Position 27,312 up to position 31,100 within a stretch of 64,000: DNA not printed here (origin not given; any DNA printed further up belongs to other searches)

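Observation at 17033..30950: Tandem array of four giant paralogous surface lipoproteins with signs of gene conversion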

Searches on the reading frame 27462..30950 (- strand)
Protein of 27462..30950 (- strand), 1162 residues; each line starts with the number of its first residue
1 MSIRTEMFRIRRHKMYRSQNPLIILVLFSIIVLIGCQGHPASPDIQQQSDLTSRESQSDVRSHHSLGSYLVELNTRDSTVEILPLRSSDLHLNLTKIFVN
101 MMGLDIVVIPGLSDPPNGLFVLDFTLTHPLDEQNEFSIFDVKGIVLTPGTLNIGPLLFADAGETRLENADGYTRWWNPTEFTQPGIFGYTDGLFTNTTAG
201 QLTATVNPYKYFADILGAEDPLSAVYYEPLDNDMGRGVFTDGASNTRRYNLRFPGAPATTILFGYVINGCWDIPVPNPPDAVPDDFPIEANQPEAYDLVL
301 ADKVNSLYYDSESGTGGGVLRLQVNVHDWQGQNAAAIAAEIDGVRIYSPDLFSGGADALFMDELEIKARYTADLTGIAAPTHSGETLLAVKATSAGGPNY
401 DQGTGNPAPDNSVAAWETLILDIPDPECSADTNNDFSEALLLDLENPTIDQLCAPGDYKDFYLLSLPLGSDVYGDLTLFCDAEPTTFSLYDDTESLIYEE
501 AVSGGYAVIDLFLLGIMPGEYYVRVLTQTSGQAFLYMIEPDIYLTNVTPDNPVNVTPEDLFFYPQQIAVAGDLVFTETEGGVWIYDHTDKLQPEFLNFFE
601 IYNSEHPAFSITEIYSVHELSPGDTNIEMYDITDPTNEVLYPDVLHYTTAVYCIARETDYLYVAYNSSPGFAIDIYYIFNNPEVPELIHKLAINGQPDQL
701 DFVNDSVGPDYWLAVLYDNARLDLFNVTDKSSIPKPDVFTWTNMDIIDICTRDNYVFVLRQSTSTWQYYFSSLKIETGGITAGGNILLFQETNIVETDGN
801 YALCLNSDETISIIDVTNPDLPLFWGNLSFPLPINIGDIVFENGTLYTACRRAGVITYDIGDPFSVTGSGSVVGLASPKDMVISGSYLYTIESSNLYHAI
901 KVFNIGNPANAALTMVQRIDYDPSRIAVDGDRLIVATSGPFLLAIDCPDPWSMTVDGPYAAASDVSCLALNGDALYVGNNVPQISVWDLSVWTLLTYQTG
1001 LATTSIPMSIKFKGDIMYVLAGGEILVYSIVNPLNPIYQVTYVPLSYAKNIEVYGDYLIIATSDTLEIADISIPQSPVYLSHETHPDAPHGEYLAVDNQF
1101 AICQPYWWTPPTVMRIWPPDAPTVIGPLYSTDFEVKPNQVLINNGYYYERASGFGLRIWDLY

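Call 4: search_protein_families(library=pfam, proteins=[window:27462-30950:-], max_evalue=0.01)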
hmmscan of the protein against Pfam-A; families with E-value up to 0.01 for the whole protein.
window:27462-30950:- (1162 aa): 1 family
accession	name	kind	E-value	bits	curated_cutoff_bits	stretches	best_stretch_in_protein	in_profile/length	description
PF08309.17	LVIVD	-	0.0014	18.3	20.2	1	1047-1078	3-35/42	LVIVD repeat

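Call 57: search_protein_families(library=ncbifam, proteins=[window:27462-30950:-], max_evalue=1)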
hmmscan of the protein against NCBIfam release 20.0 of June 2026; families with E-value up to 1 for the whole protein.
window:27462-30950:- (1162 aa): 0 families

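Call 77: find_encoding_contigs(protein=window:27462-30950:-, flank=10000, max_places=6)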
Protein window:27462-30950:- (1162 aa): no gene with exactly this product is on record in the collection.
